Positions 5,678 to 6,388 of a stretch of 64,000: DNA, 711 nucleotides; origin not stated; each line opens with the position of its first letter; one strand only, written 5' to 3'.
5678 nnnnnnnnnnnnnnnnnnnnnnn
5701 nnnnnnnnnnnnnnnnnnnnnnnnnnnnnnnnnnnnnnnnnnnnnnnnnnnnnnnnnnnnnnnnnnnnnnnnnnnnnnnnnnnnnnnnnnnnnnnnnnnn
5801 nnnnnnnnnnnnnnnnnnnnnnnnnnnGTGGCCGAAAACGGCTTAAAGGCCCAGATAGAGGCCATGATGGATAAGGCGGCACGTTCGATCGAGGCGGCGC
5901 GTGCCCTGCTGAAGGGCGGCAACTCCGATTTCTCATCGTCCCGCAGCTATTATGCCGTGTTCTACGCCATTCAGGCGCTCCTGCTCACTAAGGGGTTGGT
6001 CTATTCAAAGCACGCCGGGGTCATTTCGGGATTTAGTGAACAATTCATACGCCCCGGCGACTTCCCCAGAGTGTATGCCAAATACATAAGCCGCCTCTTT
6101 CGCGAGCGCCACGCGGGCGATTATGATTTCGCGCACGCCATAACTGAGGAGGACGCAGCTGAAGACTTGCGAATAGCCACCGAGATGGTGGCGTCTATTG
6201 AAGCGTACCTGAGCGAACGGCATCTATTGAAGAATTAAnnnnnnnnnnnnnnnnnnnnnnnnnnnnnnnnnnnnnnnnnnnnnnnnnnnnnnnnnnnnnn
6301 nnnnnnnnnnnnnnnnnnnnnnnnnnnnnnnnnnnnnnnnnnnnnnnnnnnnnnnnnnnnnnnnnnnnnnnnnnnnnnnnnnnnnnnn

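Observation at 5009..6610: HepT/MntA-type MNT–HEPN toxin–antitoxin pair bracketed by ~85-nt direct repeats, likely an inserted cassette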

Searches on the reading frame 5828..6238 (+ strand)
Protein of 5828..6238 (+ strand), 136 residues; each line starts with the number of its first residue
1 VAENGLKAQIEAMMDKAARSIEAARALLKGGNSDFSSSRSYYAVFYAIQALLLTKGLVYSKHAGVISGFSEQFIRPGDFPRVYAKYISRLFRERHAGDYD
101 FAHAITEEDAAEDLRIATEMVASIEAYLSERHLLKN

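Call 7: search_protein_families(library=pfam, proteins=[window:5828-6238:+], max_evalue=0.01)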
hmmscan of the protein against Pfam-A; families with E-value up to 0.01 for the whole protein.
window:5828-6238:+ (136 aa): 1 family
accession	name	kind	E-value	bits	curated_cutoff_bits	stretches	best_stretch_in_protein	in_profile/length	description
PF05168.19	HEPN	-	1.9e-18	67.2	22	1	11-124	2-114/117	HEPN domain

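Call 10: find_encoding_contigs(protein=window:5828-6238:+, flank=10000, max_places=10)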
Protein window:5828-6238:+ (136 aa): 2 contigs read that carry it; 1 place shown.
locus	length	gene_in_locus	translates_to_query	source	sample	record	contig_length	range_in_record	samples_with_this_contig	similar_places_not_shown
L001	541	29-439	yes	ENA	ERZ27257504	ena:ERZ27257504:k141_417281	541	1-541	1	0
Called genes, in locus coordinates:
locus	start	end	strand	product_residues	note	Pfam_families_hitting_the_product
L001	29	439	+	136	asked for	PF05168:HEPN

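Call 29: search_protein_families(library=padloc, proteins=[window:5828-6238:+], max_evalue=0.01)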
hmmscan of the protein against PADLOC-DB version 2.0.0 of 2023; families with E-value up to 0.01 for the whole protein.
window:5828-6238:+ (136 aa): 2 families
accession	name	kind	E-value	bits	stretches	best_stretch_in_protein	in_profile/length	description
PDLC04377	PDC-M05B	-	2.2e-05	22.5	1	28-132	38-142/149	-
PDLC04374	PDC-M05B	-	0.00046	18.4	1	10-132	22-142/146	-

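Call 30: search_protein_families(library=ncbifam, proteins=[window:5828-6238:+], max_evalue=0.01)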
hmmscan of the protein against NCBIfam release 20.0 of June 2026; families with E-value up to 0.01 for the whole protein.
window:5828-6238:+ (136 aa): 0 families

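Call 34: find_homologous_proteins(query=window:5828-6238:+, max_evalue=0.00001)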
Query window:5828-6238:+ (136 aa): 99 proteins with E <= 0.00001 among 151 candidates.
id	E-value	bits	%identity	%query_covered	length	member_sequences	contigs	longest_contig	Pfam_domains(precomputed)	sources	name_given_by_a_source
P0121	1.2e-73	263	93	100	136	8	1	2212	PF05168.20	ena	-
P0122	1.1e-71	257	90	100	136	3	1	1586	PF05168.20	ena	-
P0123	9.3e-67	241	87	99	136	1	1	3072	PF05168.20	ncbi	-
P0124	3.6e-49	184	69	96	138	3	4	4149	PF26481.1,PF05168.20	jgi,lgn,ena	jgi:uncharacterized protein (UPF0332 family)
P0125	1.3e-48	182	66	94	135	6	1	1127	PF05168.20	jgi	jgi:uncharacterized protein (UPF0332 family)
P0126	2.9e-48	181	66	94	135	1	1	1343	PF05168.20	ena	-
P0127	3.6e-48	181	66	96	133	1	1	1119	PF05168.20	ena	-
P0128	4.7e-48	180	65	94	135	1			PF05168.20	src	-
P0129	5.2e-48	180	69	94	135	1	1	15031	PF05168.20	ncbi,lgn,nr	ncbi:MAG: HEPN domain-containing protein [Spirochaetes bacterium]|nr:HEPN domain-containing protein 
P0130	1.3e-47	179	69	94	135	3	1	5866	PF05168.20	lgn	-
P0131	4.0e-47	177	66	96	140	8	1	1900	PF26481.1,PF05168.20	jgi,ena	-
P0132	1.0e-46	176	63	99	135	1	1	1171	PF05168.20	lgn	-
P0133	3.2e-46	174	63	95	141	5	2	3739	PF05168.20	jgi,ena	-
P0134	4.3e-46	174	66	94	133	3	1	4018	PF05168.20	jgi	jgi:uncharacterized protein (UPF0332 family)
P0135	1.1e-45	173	67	94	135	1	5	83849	PF05168.20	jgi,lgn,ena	jgi:uncharacterized protein (UPF0332 family)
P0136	1.4e-45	172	64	95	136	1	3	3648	PF05168.20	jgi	jgi:uncharacterized protein (UPF0332 family)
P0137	5.7e-44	167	60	100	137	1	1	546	PF05168.20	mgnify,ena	mgnify:CR=1 FL=1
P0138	3.3e-42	161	64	96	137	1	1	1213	PF05168.20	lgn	-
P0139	6.3e-42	161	64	96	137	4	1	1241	PF05168.20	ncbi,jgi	jgi:uncharacterized protein (UPF0332 family)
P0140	2.7e-41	159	69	82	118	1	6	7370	PF05168.20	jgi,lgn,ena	-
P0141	1.5e-40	156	67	83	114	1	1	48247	PF05168.20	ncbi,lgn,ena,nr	ncbi:MAG: hypothetical protein CVV49_07085 [Spirochaetae bacterium HGW-Spirochaetae-5]|nr:MAG: hypot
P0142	2.9e-37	145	54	97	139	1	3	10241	PF05168.20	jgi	-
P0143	2.3e-34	136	50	93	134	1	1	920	PF05168.20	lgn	-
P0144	8.4e-34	134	51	90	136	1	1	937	PF05168.20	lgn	-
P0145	1.1e-33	134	49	93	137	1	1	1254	PF05168.20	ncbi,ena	-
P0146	3.3e-32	129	52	93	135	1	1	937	PF05168.20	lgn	-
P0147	6.7e-32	128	50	93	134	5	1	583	PF05168.20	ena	-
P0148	7.2e-32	128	49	93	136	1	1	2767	PF05168.20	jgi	jgi:uncharacterized protein (UPF0332 family)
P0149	1.0e-31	128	52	93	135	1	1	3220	PF05168.20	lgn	-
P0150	1.3e-31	127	50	93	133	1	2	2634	PF05168.20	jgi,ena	-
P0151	2.5e-31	126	50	93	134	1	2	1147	PF05168.20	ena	-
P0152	4.1e-31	126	50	93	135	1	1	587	PF05168.20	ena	-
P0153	5.7e-31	125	47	93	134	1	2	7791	PF05168.20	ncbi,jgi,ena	-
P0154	6.5e-31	125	50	94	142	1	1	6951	PF05168.20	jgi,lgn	jgi:uncharacterized protein (UPF0332 family)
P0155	7.7e-31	125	52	91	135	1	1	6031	PF05168.20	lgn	-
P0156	9.7e-31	124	46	93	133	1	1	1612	PF05168.20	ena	-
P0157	1.4e-30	124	48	93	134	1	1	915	PF05168.20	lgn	-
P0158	1.6e-30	124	47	93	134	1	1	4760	PF05168.20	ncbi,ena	-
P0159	1.7e-30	124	49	93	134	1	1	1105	PF05168.20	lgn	-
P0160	1.9e-30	123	48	93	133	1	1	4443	PF05168.20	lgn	-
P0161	2.0e-30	123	50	86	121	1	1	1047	PF05942.17,PF05168.20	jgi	-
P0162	2.6e-30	123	48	93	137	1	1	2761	PF05168.20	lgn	-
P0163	2.8e-30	123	46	93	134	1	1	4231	PF05168.20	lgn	-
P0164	2.9e-30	123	48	93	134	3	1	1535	PF05168.20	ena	-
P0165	3.0e-30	123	47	93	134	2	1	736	PF05168.20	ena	-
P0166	5.1e-30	122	52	85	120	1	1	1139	PF05168.20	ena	-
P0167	5.4e-30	122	50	90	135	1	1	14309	PF05168.20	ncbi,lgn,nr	ncbi:MAG: HEPN domain-containing protein [Candidatus Omnitrophota bacterium]|nr:HEPN domain-containi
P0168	8.4e-30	121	46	93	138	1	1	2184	PF05168.20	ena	-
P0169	8.5e-30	121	46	93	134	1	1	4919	PF05168.20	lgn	-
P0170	9.7e-30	121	48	93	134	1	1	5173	PF05168.20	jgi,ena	-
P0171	9.9e-30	121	48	93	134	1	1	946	PF05168.20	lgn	-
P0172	1.1e-29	121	47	93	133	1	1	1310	PF05168.20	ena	-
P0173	1.1e-29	121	48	91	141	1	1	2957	PF05168.20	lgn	-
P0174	1.4e-29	121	46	93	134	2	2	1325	PF05168.20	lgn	-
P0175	1.9e-29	120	49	91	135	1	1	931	PF05168.20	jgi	-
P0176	2.0e-29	120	46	93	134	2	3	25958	PF05168.20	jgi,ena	-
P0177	2.3e-29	120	50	91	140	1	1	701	PF05168.20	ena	-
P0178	2.5e-29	120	50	90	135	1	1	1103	PF05168.20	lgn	-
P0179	3.2e-29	120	50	92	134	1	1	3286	PF05942.17,PF05168.20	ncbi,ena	-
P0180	3.3e-29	120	49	88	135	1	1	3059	PF05168.20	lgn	-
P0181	3.6e-29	119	47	93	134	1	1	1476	PF05168.20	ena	-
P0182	5.0e-29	119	46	93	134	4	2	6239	PF05168.20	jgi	-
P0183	6.2e-29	119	47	93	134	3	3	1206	PF05168.20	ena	-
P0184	6.3e-29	119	49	90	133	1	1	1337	PF05168.20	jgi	jgi:uncharacterized protein (UPF0332 family)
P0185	6.7e-29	119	48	93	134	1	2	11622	PF05168.20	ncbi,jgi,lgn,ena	-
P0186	7.2e-29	118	46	94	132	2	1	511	PF05168.20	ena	-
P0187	8.2e-29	118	46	93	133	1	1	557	PF05168.20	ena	-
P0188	9.5e-29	118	44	93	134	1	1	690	PF05168.20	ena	-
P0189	9.7e-29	118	47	93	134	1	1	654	PF05168.20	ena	-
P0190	9.8e-29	118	47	92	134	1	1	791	PF05168.20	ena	-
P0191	1.3e-28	118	46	92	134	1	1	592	PF05168.20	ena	-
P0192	1.5e-28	117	46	93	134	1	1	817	PF05168.20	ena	-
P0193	2.3e-28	117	50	90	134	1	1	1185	PF05168.20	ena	-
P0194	2.3e-28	117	45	94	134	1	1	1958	PF05168.20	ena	-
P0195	3.1e-28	116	47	93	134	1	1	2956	PF05168.20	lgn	-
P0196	3.2e-28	116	48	91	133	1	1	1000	PF05168.20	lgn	-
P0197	3.2e-28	116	43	94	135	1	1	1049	PF05168.20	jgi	-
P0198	1.7e-27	114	47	89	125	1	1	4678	PF05168.20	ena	-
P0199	1.9e-27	114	50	85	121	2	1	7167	PF05168.20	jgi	-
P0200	2.7e-27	113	45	93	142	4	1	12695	PF05168.20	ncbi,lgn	-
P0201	2.9e-27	113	64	65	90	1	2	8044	PF05168.20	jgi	-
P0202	3.9e-26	110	43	93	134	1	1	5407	PF05168.20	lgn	-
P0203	5.3e-26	109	45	85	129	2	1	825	PF05168.20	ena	-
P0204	6.0e-26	109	46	93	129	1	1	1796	PF05168.20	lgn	-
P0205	1.4e-25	108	45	85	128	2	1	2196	PF05168.20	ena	-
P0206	2.2e-25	107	55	71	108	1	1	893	PF05168.20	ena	-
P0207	2.3e-25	107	48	85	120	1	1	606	PF05168.20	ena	-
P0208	2.9e-24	104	52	72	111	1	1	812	PF05168.20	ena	-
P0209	1.2e-23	102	45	86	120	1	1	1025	PF05168.20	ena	-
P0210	1.7e-22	98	54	68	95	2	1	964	PF05168.20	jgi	-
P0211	7.4e-22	96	40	91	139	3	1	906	PF05168.20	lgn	-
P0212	9.3e-22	95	62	58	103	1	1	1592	PF05942.17,PF05168.20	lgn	-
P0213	2.4e-21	94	51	66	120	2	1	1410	PF05168.20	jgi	-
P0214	2.9e-21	94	53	71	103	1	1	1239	PF05168.20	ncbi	-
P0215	2.1e-19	88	40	85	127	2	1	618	PF05168.20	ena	-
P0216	1.4e-14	72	36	99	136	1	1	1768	PF05168.20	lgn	-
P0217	2.0e-14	72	57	50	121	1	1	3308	PF05168.20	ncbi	-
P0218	6.9e-14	70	37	94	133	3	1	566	PF05168.20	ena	-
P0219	1.8e-11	62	36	88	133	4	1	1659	PF05168.20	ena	-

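Call 35: find_encoding_contigs(protein=P0123, flank=10000, max_places=6)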
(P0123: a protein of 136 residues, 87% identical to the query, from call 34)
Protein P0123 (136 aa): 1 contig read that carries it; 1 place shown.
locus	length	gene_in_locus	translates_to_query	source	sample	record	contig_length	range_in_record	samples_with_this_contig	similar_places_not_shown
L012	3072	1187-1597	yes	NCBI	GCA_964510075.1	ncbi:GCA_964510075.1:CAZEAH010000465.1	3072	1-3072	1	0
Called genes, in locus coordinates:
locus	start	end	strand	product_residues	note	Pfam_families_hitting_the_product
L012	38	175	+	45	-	-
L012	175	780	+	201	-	PF12635:DUF3780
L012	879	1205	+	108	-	PF01909:NTP_transf_2 (weak)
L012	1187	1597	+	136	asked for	PF05168:HEPN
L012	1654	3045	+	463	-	PF06634:DUF1156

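Call 36: find_encoding_contigs(protein=P0121, flank=10000, max_places=6)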
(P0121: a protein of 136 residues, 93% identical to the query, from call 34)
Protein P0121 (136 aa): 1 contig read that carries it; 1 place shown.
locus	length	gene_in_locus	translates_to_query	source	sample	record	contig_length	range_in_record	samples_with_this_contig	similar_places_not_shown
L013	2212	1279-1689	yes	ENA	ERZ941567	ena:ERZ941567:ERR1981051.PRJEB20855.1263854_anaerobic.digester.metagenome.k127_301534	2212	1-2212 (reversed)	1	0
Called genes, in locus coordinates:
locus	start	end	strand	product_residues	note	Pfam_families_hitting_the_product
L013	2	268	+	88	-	?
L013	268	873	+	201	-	PF12635:DUF3780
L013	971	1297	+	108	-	PF01909:NTP_transf_2 (weak)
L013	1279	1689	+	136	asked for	PF05168:HEPN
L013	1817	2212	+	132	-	?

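Call 37: find_encoding_contigs(protein=P0122, flank=10000, max_places=6)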
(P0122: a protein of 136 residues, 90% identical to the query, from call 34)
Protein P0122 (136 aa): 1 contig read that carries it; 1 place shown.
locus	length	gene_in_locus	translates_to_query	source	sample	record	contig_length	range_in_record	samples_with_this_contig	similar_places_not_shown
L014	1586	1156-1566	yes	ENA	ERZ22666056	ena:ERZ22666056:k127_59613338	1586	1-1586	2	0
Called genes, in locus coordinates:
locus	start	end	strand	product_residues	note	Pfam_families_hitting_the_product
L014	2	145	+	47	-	?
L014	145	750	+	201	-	PF12635:DUF3780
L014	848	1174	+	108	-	PF01909:NTP_transf_2 (weak)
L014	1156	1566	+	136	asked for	PF05168:HEPN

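Call 45: find_related_loci(query=A4, collection=genome_contigs, flank=6000)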
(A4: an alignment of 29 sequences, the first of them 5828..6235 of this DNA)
Query A4 (136 aa) in genome_contigs; peptide patterns used: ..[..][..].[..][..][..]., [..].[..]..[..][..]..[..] (x = any residue, [..] = any of these).
106 stretches matched a pattern; 50 encode a relative of the query (tblastn E <= 1e-3); 50 distinct loci.
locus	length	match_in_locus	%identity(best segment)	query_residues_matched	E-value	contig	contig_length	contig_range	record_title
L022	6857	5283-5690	92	1-136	1e-80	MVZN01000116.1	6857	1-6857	MAG: Spirochaetes bacterium ADurb.BinA120 BWY96_contig000116, whole genome shotgun sequence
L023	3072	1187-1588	87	1-134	1e-73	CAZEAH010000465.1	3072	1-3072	MAG TPA_asm: uncultured Leptospirales bacterium isolate binchicken_co58_57 genome assembly, contig: NODE_25952_length_30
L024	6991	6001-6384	67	1-128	6e-57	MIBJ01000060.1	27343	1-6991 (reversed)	MAG: Spirochaetes bacterium RBG_16_49_21 RBG_16_scaffold_612, whole genome shotgun sequence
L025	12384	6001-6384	70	1-128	1e-55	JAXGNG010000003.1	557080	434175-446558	MAG: Spirochaetota bacterium isolate AnMBR.bin250 bin250_3, whole genome shotgun sequence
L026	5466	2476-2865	69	1-130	8e-56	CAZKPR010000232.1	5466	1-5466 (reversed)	MAG TPA_asm: uncultured Leptospirales bacterium isolate binchicken_co26_5 genome assembly, contig: NODE_15913_length_546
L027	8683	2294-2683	68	1-130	1e-54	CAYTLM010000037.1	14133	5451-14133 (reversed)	MAG TPA_asm: uncultured Leptospirales bacterium isolate binchicken_co39_387 genome assembly, contig: NODE_10376_length_1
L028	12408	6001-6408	62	1-136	3e-53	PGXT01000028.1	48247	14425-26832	MAG: Spirochaetae bacterium HGW-Spirochaetae-5 bjp_ig2069_scaffold_1046, whole genome shotgun sequence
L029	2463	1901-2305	56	1-135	5e-50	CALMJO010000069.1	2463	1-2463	MAG TPA_asm: uncultured Spirochaetes bacterium isolate SRR5215464_bin.19_CONCOCT_v1.1_MAG genome assembly, contig: ERZ78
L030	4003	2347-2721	54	6-130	1e-39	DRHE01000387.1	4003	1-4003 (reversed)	MAG TPA_asm: Spirochaetales bacterium isolate HyVt-362 HyVt-362_k145_81626, whole genome shotgun sequence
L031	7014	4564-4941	52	3-128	7e-40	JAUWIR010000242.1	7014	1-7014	MAG: Pseudomonadota bacterium isolate CSMAG_2299 CSMAG_2299_k127_938780_length_7014_cov_68.8734, whole genome shotgun se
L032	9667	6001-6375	54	6-130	7e-40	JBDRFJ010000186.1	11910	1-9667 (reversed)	MAG: Pseudomonadota bacterium isolate MEGAHIT-group-1.368 k141_11086912, whole genome shotgun sequence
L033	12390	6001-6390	48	6-135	3e-39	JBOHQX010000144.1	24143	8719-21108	MAG: bacterium isolate M3-S_metawrap_bin.56 k127_4428498, whole genome shotgun sequence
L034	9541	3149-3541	52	6-136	3e-39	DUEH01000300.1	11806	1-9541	MAG TPA_asm: Chloroflexi bacterium isolate G576 Contig300, whole genome shotgun sequence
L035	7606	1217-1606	47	6-135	2e-39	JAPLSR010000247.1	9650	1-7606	MAG: Candidatus Sumerlaeota bacterium isolate LacPavin_0920_SED5_MAG_50_10 LacPavin_0920_SED5_scaffold_2262043, whole ge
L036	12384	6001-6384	50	7-134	1e-38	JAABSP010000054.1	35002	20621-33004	MAG: Desulfobacteraceae bacterium isolate S15.Bin039 Scaffold_613, whole genome shotgun sequence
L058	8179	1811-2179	42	6-128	2e-27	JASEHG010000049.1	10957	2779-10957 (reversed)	MAG: Candidatus Brocadiaceae bacterium isolate Yes70-17 NODE_49_length_10957_cov_6.065676, whole genome shotgun sequence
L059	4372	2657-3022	41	9-130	4e-26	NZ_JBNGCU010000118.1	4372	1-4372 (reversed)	MAG: Methanocrinis sp. isolate E05-008 bin44.fa-118, whole genome shotgun sequence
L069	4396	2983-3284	42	6-136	3e-17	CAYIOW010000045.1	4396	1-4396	MAG TPA_asm: uncultured Gammaproteobacteria bacterium isolate ERP119705_co25_566 genome assembly, contig: NODE_28903_len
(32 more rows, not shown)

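Call 52: search_protein_families(library=pfam, proteins=[L022:563-1030:+, L022:1168-4272:+, L022:4197-4877:+, L022:5821-6855:+, L025:4289-4903:+, L025:4837-5427:+, L025:6655-7113:-, L025:2717-3907:-, L028:4771-5514:+, L028:6979-7380:+], max_evalue=0.001)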
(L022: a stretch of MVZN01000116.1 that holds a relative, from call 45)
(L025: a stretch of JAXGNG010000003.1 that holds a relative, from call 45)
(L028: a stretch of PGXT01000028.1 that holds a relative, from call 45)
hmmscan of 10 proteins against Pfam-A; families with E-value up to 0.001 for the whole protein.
L022:563-1030:+ (155 aa): 0 families

L022:1168-4272:+ (1034 aa): 3 families
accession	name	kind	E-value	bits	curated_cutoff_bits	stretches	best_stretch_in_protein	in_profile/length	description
PF04465.17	DUF499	-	8.8e-24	83.8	23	1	128-374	53-293/1024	Protein of unknown function (DUF499)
PF13290.12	CHB_HEX_C_1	-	3.8e-11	43.2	22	1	841-891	9-59/67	Chitobiase/beta-hexosaminidase C-terminal domain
PF13287.12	Fn3_assoc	-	7.1e-11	42.5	23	1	844-893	1-51/59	Fn3 associated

L022:4197-4877:+ (226 aa): 1 family
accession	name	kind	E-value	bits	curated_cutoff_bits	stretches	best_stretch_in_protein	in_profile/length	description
PF12635.12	DUF3780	-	2.9e-47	161.3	27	1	29-211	2-175/184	Protein of unknown function (DUF3780)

L022:5821-6855:+ (345 aa): 1 family
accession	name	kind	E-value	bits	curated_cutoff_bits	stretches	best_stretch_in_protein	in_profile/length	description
PF06634.17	DUF1156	-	3.5e-21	75.5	24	1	11-73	1-73/73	Protein of unknown function (DUF1156)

L025:4289-4903:+ (204 aa): 0 families

L025:4837-5427:+ (196 aa): 1 family
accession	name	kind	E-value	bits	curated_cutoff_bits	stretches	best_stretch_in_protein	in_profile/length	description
PF12867.12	DinB_2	-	8.6e-08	33.1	24.8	1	55-178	15-128/128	DinB superfamily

L025:6655-7113:- (152 aa): 3 families
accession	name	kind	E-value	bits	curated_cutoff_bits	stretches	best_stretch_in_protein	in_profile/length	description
PF12900.13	Pyridox_ox_2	-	1.8e-29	103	27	1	12-150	3-140/140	Pyridoxamine 5'-phosphate oxidase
PF01243.27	PNPOx_N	-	1.7e-10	41.8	28.1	1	13-147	4-117/120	Pyridoxamine 5'-phosphate oxidase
PF04299.18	FMN_bind_2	-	9.6e-05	22.6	22.4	1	3-130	4-146/168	Putative FMN-binding domain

L025:2717-3907:- (396 aa): 1 family
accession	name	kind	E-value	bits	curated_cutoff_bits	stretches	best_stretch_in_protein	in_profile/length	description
PF02661.23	Fic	-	1.8e-17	64.4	24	1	120-224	2-93/93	Fic/DOC family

L028:4771-5514:+ (247 aa): 1 family
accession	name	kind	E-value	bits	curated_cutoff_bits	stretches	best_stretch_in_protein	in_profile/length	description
PF02661.23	Fic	-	1.2e-22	81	24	1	97-194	2-93/93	Fic/DOC family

L028:6979-7380:+ (133 aa): 0 families
